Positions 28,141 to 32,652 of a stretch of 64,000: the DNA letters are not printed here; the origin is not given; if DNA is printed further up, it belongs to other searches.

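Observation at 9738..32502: About 23 kb co-directional operon of five giant secreted surface proteins (~7,500 aa total)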

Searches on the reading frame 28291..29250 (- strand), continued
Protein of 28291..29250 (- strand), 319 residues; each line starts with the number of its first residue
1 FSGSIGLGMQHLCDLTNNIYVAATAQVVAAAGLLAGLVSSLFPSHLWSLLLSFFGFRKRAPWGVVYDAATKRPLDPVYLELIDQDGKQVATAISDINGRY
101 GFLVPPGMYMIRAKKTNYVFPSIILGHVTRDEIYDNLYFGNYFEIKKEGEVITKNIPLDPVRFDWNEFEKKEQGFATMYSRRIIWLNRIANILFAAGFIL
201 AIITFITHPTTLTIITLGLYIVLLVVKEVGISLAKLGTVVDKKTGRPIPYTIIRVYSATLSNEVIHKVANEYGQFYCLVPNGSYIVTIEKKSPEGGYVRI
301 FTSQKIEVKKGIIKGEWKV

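Call 74: search_protein_families(library=pfam, proteins=[L010:9119-10840:+, L035:9074-10912:+, L052:9128-10978:+, L056:8057-10930:+, L066:9218-11020:+, L065:2099-10906:+, L007:4820-10882:+], max_evalue=0.001)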
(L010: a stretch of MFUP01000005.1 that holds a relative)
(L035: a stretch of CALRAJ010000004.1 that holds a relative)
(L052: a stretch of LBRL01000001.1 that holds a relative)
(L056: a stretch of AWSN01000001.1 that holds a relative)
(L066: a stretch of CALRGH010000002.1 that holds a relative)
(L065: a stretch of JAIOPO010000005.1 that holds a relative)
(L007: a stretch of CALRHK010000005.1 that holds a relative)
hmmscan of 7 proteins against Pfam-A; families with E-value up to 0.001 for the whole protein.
L010:9119-10840:+ (574 aa): 5 families
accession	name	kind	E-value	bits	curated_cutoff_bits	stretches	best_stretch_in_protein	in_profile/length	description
PF13620.12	CarboxypepD_reg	-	9.6e-11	42.3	32.3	1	318-373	4-59/82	Carboxypeptidase regulatory-like domain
PF13715.12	CarbopepD_reg_2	-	3.3e-05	24.3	32.2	0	318-374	3-56/88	CarboxypepD_reg-like domain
PF17210.9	SdrD_B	-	9.7e-05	23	29.7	0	329-375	24-72/112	SdrD B-like domain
PF07210.18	DUF1416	-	0.00023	21.4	23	0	318-368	24-72/97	Protein of unknown function (DUF1416)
PF23194.1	NOMO_5th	-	0.00075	20.3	27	0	331-367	18-55/89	NOMO fifth transthyretin-like domain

L035:9074-10912:+ (613 aa): 3 families
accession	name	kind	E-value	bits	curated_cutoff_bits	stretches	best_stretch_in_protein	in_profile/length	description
PF13620.12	CarboxypepD_reg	-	2.1e-15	57.2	32.3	1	357-413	4-60/82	Carboxypeptidase regulatory-like domain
PF13715.12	CarbopepD_reg_2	-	2.6e-07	31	32.2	0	357-424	3-67/88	CarboxypepD_reg-like domain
PF17210.9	SdrD_B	-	9e-06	26.3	29.7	1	367-422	23-79/112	SdrD B-like domain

L052:9128-10978:+ (617 aa): 3 families
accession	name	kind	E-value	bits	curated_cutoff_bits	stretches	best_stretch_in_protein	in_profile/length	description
PF13620.12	CarboxypepD_reg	-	3.4e-12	47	32.3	1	362-418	4-60/82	Carboxypeptidase regulatory-like domain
PF13715.12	CarbopepD_reg_2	-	4.8e-08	33.4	32.2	1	362-428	3-66/88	CarboxypepD_reg-like domain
PF17210.9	SdrD_B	-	2.1e-05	25.1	29.7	0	372-421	23-74/112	SdrD B-like domain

L056:8057-10930:+ (958 aa): 10 families
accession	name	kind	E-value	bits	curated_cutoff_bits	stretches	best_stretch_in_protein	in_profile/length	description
PF00092.34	VWA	-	3.4e-25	89.7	23.8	1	231-402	1-172/174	von Willebrand factor type A domain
PF17210.9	SdrD_B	-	4.3e-18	66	29.7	1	417-494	3-78/112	SdrD B-like domain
PF13620.12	CarboxypepD_reg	-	4.7e-18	65.8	32.3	1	703-761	4-62/82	Carboxypeptidase regulatory-like domain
PF13519.12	VWA_2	-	2.9e-17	63.7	27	1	232-336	1-107/107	von Willebrand factor type A domain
PF17802.7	SpaA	-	1.2e-09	38.6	23.1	1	432-478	10-57/91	Prealbumin-like fold domain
PF13715.12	CarbopepD_reg_2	-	2e-09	37.8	32.2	1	703-765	3-62/88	CarboxypepD_reg-like domain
PF06707.17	DUF1194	-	0.00046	19.9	27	0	296-390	87-169/206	Protein of unknown function (DUF1194)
PF13768.12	VWA_3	-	0.00057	20.4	27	1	231-382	2-145/155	von Willebrand factor type A domain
PF23194.1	NOMO_5th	-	0.00062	20.6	27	0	716-759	18-62/89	NOMO fifth transthyretin-like domain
PF09430.16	EMC7_beta-sandw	-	0.00072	20.2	26.6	0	449-487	15-53/122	ER membrane protein complex subunit 7, beta-sandwich domain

L066:9218-11020:+ (601 aa): 3 families
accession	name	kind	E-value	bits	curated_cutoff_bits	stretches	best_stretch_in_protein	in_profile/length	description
PF13620.12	CarboxypepD_reg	-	9.4e-12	45.6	32.3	1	344-399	4-59/82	Carboxypeptidase regulatory-like domain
PF17210.9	SdrD_B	-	2.2e-05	25.1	29.7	1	351-412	20-82/112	SdrD B-like domain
PF13715.12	CarbopepD_reg_2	-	0.00018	21.9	32.2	0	344-399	3-55/88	CarboxypepD_reg-like domain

L065:2099-10906:+ (2936 aa): 2 families
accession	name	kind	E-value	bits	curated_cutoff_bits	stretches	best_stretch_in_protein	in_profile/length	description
PF19078.6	Big_12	-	8e-32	109.9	27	4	2321-2421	2-102/102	Bacterial Ig-like domain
PF07210.18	DUF1416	-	0.00099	19.4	23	0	2682-2728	26-70/97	Protein of unknown function (DUF1416)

L007:4820-10882:+ (2021 aa): 9 families
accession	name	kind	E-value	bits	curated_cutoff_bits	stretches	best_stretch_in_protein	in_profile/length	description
PF01436.27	NHL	-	1e-36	123.6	20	1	200-227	2-28/28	NHL repeat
PF08450.18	SGL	-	5.2e-16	59.4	26.3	0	76-169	133-213/246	SMP-30/Gluconolactonase/LRE-like region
PF01731.26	Arylesterase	-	6.8e-13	49.1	21.3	0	197-227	51-81/86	Arylesterase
PF13620.12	CarboxypepD_reg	-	6.8e-12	46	32.3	1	1765-1820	4-59/82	Carboxypeptidase regulatory-like domain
PF10282.15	Lactonase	-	4.1e-08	33.3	21.7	0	82-227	148-271/344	Lactonase, 7-bladed beta-propeller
PF25021.1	TEN_NHL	-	8.6e-08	32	27.1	0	206-302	78-164/357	Teneurin NHL domain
PF17802.7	SpaA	-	1.4e-06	28.8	23.1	0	1769-1814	9-57/91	Prealbumin-like fold domain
PF17210.9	SdrD_B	-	7.6e-06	26.5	29.7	0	1773-1816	21-65/112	SdrD B-like domain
PF11974.14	bMG3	-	1.8e-05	25.1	34.9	0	1772-1804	24-56/103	Bacterial alpha-2-macroglobulin MG3 domain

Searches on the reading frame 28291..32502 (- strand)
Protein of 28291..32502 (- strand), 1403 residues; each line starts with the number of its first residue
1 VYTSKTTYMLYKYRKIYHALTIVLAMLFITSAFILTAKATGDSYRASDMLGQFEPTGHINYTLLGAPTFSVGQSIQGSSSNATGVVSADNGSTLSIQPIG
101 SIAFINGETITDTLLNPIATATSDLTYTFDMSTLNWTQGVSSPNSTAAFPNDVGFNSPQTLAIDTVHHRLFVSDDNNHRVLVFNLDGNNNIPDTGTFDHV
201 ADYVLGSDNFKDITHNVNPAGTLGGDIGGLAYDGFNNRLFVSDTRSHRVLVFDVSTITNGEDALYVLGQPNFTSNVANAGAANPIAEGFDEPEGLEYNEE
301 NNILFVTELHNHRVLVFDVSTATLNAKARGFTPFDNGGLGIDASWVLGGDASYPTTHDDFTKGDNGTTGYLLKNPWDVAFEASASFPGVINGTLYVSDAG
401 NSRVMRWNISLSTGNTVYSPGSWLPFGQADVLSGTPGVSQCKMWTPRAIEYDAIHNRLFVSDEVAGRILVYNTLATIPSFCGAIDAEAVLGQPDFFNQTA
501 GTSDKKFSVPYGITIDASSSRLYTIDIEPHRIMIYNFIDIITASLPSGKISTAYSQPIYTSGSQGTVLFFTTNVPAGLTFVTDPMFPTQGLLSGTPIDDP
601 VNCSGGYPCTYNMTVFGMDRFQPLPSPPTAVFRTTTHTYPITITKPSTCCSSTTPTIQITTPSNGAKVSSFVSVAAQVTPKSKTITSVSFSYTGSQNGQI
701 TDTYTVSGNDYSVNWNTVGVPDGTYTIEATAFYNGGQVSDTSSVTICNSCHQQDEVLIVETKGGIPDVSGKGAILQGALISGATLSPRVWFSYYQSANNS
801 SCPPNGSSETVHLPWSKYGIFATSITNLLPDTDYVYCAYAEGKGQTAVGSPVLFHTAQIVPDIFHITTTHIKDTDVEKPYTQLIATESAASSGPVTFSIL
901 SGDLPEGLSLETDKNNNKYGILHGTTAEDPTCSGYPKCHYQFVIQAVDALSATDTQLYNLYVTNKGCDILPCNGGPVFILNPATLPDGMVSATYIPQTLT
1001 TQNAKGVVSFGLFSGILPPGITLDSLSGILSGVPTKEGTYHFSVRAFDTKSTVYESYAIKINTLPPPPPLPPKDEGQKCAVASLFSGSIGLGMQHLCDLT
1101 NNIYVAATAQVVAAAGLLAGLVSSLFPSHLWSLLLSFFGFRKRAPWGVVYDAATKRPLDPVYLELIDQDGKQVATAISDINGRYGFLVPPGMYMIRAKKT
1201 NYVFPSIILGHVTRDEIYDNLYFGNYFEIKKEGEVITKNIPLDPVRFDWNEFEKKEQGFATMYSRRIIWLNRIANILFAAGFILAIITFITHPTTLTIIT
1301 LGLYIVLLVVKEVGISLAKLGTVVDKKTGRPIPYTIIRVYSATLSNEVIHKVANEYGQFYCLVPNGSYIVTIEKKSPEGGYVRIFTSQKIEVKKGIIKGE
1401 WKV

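Call 7: search_protein_families(library=pfam, proteins=[window:28291-32502:-], max_evalue=0.01)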
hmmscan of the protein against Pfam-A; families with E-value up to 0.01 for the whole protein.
window:28291-32502:- (1403 aa): 8 families
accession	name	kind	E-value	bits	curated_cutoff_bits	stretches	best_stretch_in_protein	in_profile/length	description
PF01436.27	NHL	-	4.1e-14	52.2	20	1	155-183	1-28/28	NHL repeat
PF13620.12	CarboxypepD_reg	-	8.6e-12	45.7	32.3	2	1147-1202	4-59/82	Carboxypeptidase regulatory-like domain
PF17957.7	Big_7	-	3.3e-10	40.9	24.1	1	655-729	1-70/70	Bacterial Ig domain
PF17802.7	SpaA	-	7.2e-06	26.5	23.1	0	1151-1196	9-57/91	Prealbumin-like fold domain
PF01731.26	Arylesterase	-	1e-05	26.1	21.3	0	285-320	49-84/86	Arylesterase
PF08450.18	SGL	-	0.00068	19.7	26.3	0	279-343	123-188/246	SMP-30/Gluconolactonase/LRE-like region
PF13715.12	CarbopepD_reg_2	-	0.003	18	32.2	0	1321-1372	3-50/88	CarboxypepD_reg-like domain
PF17210.9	SdrD_B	-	0.0089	16.6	29.7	0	1155-1200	21-67/112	SdrD B-like domain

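Call 20: search_protein_families(library=ncbifam, proteins=[window:28291-32502:-], max_evalue=0.001)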
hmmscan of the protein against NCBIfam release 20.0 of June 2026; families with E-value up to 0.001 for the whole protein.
window:28291-32502:- (1403 aa): 1 family
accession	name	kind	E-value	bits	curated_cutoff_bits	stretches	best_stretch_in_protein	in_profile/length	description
NF035926.1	scyF_NHL_VPEP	equivalog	4.1e-07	29.5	350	0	228-321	202-277/376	scytonemin biosynthesis PEP-CTERM protein ScyF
